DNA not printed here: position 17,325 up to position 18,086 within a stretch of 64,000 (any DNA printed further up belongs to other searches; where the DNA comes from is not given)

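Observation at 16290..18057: dnaN-recF interval carries a degenerate HAD protein and a ComK-family regulator with a DnaA box on its promoter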

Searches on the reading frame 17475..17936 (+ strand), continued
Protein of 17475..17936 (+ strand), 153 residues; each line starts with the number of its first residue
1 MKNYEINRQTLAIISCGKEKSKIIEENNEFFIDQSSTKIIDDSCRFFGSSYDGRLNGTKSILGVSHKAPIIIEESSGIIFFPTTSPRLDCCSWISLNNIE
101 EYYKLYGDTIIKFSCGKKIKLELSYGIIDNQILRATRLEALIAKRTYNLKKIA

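Call 80: search_protein_families(library=pfam, proteins=[L078:427-1338:+, L078:1310-1876:+, L078:1916-3898:+, L078:4749-5045:+, L078:5038-6471:+, L078:6473-7891:+, L055:2130-3227:-, L055:3227-3811:-, L055:4466-6466:-, L055:6634-8427:-], max_evalue=0.00001)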
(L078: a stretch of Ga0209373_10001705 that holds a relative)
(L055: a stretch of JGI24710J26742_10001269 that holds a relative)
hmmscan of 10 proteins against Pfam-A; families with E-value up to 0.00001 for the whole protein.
L078:427-1338:+ (303 aa): 1 family
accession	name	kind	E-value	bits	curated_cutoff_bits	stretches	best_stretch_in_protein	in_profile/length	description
PF00483.29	NTP_transferase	-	8.4e-12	45.6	21.2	1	7-273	3-227/245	Nucleotidyl transferase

L078:1310-1876:+ (188 aa): 2 families
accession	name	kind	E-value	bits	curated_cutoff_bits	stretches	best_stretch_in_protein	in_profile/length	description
PF13302.13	Acetyltransf_3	-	7.5e-10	40.1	25.4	1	51-163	32-136/138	Acetyltransferase (GNAT) domain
PF00583.31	Acetyltransf_1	-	6.1e-09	36.6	20.7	1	74-160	28-112/116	Acetyltransferase (GNAT) family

L078:1916-3898:+ (660 aa): 7 families
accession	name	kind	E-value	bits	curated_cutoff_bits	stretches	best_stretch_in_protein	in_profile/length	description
PF01653.23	DNA_ligase_aden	-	4.2e-92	308.7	27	1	68-309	3-252/253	NAD-dependent DNA ligase adenylation domain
PF03120.22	DNA_ligase_OB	-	1.5e-29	102.1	32.9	1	314-390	2-78/79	NAD-dependent DNA ligase OB-fold domain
PF12826.13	HHH_2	-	3.3e-23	82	27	1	503-566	1-64/64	Helix-hairpin-helix motif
PF00533.33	BRCT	-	1.4e-16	60.9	21.3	1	590-655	7-74/78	BRCA1 C Terminus (BRCT) domain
PF14520.12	HHH_5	-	1.8e-09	38.4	27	1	508-559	5-57/57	Helix-hairpin-helix domain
PF03119.21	DNA_ligase_ZBD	-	4.2e-09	36.6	25.8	1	400-425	2-27/27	NAD-dependent DNA ligase C4 zinc finger domain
PF12738.14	PTCB-BRCT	-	3.6e-07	30.5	22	1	597-649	6-58/63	twin BRCT domain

L078:4749-5045:+ (98 aa): 1 family
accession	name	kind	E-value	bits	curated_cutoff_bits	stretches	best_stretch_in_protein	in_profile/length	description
PF02686.20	GatC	-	6.6e-11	42.7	23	1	24-92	2-66/66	Glu-tRNAGln amidotransferase C subunit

L078:5038-6471:+ (477 aa): 1 family
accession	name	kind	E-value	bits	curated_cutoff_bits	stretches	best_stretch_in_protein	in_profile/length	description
PF01425.27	Amidase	-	8.8e-137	457.2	27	1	25-461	1-443/445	Amidase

L078:6473-7891:+ (472 aa): 2 families
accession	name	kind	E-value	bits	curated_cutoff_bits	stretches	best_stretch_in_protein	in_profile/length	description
PF02934.20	GatB_N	-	6.4e-111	370.4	23.4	1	6-284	2-277/277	GatB/GatE catalytic domain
PF02637.23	GatB_Yqey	-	1.7e-39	135.5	27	1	323-469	2-148/148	GatB domain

L055:2130-3227:- (365 aa): 1 family
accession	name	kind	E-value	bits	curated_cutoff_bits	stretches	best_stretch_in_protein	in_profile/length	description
PF02646.22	RmuC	-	1.8e-54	185.3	26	1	69-349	2-287/291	RmuC family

L055:3227-3811:- (194 aa): 1 family
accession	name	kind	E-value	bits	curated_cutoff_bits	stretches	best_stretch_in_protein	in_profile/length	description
PF09335.16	VTT_dom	-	8.5e-20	71.9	33.9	1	38-155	2-122/123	VTT domain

L055:4466-6466:- (666 aa): 6 families
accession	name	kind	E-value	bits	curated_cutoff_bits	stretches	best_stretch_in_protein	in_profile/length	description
PF01653.23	DNA_ligase_aden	-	2.3e-93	312.8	27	1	71-312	3-252/253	NAD-dependent DNA ligase adenylation domain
PF03120.22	DNA_ligase_OB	-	1.4e-28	99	32.9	1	317-392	2-77/79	NAD-dependent DNA ligase OB-fold domain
PF12826.13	HHH_2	-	1.1e-22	80.3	27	1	506-569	1-64/64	Helix-hairpin-helix motif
PF00533.33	BRCT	-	1.6e-12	47.9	21.3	1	593-658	5-72/78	BRCA1 C Terminus (BRCT) domain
PF14520.12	HHH_5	-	6.1e-12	46.3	27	1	511-558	5-53/57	Helix-hairpin-helix domain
PF03119.21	DNA_ligase_ZBD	-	4.9e-07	30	25.8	1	402-428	1-27/27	NAD-dependent DNA ligase C4 zinc finger domain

L055:6634-8427:- (597 aa): 5 families
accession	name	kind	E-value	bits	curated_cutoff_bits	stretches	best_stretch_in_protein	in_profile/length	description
PF13361.12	UvrD_C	-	2e-75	254.9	25.6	1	175-498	1-348/350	UvrD-like helicase C-terminal domain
PF00580.27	UvrD-helicase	-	3.1e-50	171.8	23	1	3-170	98-271/271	UvrD/REP helicase N-terminal domain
PF13538.12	UvrD_C_2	-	1.6e-09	37.9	27.4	1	438-496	3-52/52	UvrD-like helicase C-terminal domain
PF13087.12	AAA_12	-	5.4e-09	36.3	27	0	376-496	82-191/195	AAA domain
PF13245.12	AAA_19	-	8e-08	33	25.1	1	111-155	90-134/134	AAA domain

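Call 94: predict_structure(alignment_id=A2)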
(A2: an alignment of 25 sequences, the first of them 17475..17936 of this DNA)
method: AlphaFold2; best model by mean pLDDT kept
length: 153 residues; sequences in the alignment: 25
mean_pLDDT: 91.0   pTM: 0.85
mean pLDDT of the five models: 91.0, 87.6, 85.7, 82.6, 82.1
residues with pLDDT >= 90: 110; 70-90: 40; 50-70: 3; < 50: 0
segments of 3 or more residues with pLDDT < 50: none
pLDDT, mean of each block of 10 residues (from residue 1): 84 94 97 95 94 93 89 89 91 93 92 96 88 94 85 72
secondary structure, 60 per line:
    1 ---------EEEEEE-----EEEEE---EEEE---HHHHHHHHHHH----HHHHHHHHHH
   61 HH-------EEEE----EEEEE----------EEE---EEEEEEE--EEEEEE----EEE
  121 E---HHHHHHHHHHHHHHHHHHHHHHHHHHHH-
elements in order: E10-15 E21-25 E29-32 H36-46 H51-62 E70-73 E78-82 E93-95 E99-105 E108-113 E118-121 H125-152
